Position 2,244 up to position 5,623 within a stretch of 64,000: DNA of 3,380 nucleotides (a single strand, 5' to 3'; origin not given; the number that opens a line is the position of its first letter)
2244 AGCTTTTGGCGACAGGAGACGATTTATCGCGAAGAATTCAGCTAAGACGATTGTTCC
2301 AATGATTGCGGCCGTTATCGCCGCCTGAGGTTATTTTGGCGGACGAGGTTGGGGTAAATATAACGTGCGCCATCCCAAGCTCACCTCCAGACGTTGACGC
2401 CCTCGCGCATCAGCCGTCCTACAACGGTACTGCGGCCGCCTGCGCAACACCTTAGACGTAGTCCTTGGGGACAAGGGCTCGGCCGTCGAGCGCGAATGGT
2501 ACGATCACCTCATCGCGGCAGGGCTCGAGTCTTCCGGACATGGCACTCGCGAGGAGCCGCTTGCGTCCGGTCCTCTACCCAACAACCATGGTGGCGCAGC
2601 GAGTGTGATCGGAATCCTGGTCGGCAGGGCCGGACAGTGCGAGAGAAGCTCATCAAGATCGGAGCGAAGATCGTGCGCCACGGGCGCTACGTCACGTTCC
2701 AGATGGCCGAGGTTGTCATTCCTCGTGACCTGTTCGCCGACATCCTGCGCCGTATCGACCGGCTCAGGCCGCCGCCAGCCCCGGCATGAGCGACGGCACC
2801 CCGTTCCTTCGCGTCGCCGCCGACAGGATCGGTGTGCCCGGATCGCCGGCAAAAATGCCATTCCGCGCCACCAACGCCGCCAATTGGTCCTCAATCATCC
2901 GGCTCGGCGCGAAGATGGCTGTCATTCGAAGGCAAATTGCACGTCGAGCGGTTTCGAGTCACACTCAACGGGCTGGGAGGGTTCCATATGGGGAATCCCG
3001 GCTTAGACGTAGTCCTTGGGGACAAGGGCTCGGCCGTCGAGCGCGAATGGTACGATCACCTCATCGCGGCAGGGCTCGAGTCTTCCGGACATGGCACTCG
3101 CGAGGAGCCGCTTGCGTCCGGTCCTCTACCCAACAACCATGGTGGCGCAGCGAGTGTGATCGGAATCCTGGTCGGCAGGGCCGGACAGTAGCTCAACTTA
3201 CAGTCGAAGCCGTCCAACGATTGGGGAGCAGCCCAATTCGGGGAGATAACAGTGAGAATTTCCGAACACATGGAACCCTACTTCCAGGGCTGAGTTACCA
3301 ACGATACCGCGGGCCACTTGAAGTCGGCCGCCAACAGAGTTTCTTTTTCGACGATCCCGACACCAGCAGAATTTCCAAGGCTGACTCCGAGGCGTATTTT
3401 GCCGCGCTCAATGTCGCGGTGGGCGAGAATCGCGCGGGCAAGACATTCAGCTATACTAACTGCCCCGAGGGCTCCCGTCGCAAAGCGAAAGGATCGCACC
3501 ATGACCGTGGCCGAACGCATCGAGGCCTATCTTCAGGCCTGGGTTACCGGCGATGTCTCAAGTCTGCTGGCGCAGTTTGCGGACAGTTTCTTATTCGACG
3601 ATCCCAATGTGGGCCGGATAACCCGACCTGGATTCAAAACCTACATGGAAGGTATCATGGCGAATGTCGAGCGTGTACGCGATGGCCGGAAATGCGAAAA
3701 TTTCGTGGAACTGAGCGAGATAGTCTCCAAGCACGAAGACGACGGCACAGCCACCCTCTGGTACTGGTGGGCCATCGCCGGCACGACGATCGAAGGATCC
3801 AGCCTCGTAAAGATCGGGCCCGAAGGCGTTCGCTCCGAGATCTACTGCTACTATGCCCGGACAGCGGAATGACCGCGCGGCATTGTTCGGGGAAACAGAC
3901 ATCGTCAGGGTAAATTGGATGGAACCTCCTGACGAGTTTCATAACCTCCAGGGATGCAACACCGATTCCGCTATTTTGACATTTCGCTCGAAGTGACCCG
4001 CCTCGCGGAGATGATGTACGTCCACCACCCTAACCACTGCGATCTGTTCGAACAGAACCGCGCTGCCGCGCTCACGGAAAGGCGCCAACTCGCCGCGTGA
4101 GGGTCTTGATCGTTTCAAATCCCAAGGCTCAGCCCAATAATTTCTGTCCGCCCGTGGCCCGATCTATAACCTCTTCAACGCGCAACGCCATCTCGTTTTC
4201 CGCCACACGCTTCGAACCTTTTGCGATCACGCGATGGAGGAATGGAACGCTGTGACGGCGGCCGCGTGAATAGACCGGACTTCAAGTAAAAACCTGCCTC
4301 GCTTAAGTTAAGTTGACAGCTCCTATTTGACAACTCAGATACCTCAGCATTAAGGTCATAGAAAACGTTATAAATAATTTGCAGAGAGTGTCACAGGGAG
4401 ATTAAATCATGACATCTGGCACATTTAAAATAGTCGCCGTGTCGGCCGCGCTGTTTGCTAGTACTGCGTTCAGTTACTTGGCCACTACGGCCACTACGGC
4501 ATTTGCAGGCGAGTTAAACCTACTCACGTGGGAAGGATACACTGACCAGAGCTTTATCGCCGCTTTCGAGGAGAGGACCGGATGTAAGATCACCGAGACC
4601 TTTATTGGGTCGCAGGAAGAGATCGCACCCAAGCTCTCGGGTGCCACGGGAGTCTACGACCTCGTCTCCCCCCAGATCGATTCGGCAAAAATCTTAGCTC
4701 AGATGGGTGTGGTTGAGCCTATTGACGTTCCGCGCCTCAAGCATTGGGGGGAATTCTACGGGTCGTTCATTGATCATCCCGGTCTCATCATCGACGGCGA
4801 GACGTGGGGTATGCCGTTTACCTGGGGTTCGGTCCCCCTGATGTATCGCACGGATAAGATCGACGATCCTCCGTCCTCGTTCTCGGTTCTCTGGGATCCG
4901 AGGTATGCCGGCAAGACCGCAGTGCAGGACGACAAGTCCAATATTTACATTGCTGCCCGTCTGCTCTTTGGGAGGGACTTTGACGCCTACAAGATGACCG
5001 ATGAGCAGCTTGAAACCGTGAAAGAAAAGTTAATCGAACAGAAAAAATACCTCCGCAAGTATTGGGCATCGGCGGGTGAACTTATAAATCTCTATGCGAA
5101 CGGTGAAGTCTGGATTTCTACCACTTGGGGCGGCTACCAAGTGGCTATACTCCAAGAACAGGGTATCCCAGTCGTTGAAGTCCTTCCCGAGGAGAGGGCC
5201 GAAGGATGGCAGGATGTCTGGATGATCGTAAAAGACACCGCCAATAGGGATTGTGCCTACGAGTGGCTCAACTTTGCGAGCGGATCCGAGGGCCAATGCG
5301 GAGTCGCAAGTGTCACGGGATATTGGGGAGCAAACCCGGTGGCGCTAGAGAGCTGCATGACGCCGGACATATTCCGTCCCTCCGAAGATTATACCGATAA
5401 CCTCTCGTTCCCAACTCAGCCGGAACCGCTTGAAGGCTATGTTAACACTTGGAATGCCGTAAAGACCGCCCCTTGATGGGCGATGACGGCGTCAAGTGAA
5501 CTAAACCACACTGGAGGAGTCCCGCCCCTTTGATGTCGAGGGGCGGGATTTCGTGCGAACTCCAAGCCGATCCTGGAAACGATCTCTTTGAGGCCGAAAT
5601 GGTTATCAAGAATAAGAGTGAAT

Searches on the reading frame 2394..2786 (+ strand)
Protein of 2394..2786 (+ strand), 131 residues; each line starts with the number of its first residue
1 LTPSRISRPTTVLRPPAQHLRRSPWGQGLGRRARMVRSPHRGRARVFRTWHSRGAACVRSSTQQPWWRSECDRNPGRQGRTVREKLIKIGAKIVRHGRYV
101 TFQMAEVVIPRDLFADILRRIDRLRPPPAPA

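Call 55: search_protein_families(library=pfam, proteins=[window:2394-2786:+], max_evalue=0.01)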
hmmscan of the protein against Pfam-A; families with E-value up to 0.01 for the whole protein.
window:2394-2786:+ (131 aa): 1 family
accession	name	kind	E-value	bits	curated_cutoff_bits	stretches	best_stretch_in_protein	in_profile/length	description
PF13701.12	DDE_Tnp_1_4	-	3.1e-09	36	34.7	1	78-125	387-434/435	Transposase DDE domain group 1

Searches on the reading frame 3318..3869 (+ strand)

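Call 55: search_protein_families(library=pfam, proteins=[window:3318-3869:+], max_evalue=0.01)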
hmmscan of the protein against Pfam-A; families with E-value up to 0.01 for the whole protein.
window:3318-3869:+ (184 aa): 2 families
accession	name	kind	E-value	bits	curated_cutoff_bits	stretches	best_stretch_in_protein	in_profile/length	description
PF12680.13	SnoaL_2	-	7.6e-05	23.7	27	1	68-120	1-53/102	SnoaL-like domain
PF14534.12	DUF4440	-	0.00032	21.5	25.2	1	65-112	2-49/107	Domain of unknown function (DUF4440)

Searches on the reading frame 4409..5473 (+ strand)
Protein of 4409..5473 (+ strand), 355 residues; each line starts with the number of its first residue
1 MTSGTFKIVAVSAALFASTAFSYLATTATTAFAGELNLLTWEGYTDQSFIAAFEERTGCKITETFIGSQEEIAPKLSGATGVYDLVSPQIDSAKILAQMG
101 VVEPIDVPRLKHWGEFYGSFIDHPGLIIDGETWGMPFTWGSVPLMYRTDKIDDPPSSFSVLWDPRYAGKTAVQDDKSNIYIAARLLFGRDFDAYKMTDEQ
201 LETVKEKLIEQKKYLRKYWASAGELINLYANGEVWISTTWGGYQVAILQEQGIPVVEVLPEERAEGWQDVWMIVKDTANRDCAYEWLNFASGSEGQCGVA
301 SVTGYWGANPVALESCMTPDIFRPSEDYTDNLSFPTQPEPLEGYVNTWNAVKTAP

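Call 10: search_protein_families(library=pfam, proteins=[window:4409-5473:+], max_evalue=0.001)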
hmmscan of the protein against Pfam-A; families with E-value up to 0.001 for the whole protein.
window:4409-5473:+ (355 aa): 4 families
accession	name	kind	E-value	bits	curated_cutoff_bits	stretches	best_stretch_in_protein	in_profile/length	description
PF13416.11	SBP_bac_8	-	6e-30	105.4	27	1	50-315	3-268/279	Bacterial extracellular solute-binding protein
PF01547.30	SBP_bac_1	-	2.6e-13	51.1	26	1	43-296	7-306/307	Bacterial extracellular solute-binding protein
PF13343.11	SBP_bac_6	-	3.2e-13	50.2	24.6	1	98-300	26-212/245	Bacterial extracellular solute-binding protein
PF13531.11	SBP_bac_11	-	0.00058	20.1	25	0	49-296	16-218/227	Bacterial extracellular solute-binding protein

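Call 32: search_solved_structures(query=window:4409-5473:+, max_evalue=0.001)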
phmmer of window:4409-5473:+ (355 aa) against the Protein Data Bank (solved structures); distinct sequences matched with E-value up to 0.001: 30.
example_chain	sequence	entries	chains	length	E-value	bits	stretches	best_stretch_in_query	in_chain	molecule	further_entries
6nlp_A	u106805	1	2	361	4.3e-30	108.2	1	33-321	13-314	Bacterial extracellular solute-binding family protein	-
8y5h_E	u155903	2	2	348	2.5e-20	76.1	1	34-330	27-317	Spermidine/putrescine-binding periplasmic protein | Putrescine-binding periplasmic protein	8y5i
7xjm_A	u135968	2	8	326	2.6e-20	76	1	35-314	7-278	Putrescine-binding periplasmic protein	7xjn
7oys_A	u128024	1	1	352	5.3e-20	75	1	36-313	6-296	Putrescine-binding periplasmic protein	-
7oyu_A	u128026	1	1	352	5.4e-20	75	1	36-313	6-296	Putrescine-binding periplasmic protein PotF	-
7oyx_A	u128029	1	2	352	6.7e-20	74.7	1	36-313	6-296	Putrescine-binding periplasmic protein PotF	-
7oyv_A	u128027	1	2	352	6.9e-20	74.7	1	36-313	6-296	Putrescine-binding periplasmic protein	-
1pot_A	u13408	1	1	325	8.7e-20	74.3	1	38-330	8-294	SPERMIDINE/PUTRESCINE-BINDING PROTEIN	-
1poy_1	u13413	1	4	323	9.2e-20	74.3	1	38-330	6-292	SPERMIDINE/PUTRESCINE-BINDING PROTEIN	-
7oyt_A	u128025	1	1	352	1.3e-19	73.8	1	36-313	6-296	Putrescine-binding periplasmic protein PotF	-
7oyw_A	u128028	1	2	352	1.6e-19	73.5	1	36-313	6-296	Putrescine-binding periplasmic protein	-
7oyz_A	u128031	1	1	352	1.8e-19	73.3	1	36-313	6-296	Putrescine-binding periplasmic protein PotF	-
7oyy_A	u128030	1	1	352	2.3e-19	73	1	36-313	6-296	Putrescine-binding periplasmic protein PotF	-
8asz_A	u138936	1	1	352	2.3e-18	69.6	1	36-326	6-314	Putrescine-binding periplasmic protein PotF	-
1a99_A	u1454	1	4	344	9e-18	67.7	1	36-326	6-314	PUTRESCINE-BINDING PROTEIN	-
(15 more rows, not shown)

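Call 33: search_protein_families(library=ncbifam, proteins=[window:4409-5473:+], max_evalue=0.001)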
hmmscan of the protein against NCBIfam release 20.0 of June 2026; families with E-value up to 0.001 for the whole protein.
window:4409-5473:+ (355 aa): 4 families
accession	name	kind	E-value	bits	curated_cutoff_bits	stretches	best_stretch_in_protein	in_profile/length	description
NF041888.1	ABC_SBP_YdcS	equivalog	5.8e-39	134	725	1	11-321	8-332/379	putative ABC transporter substrate-binding protein YdcS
NF007048.0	PRK09501.1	equivalog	3.9e-19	68.7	582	1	13-322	6-309/348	spermidine/putrescine ABC transporter substrate-binding protein PotD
NF007962.0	PRK10682.1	equivalog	2.7e-17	62.9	636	1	24-299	20-308/370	spermidine/putrescine ABC transporter substrate-binding protein PotF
NF043073.1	MMSYN1_0195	equivalog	2.1e-06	26.2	1250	0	7-117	573-679/1021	spermidine/putrescine ABC transporter permease/substrate-binding protein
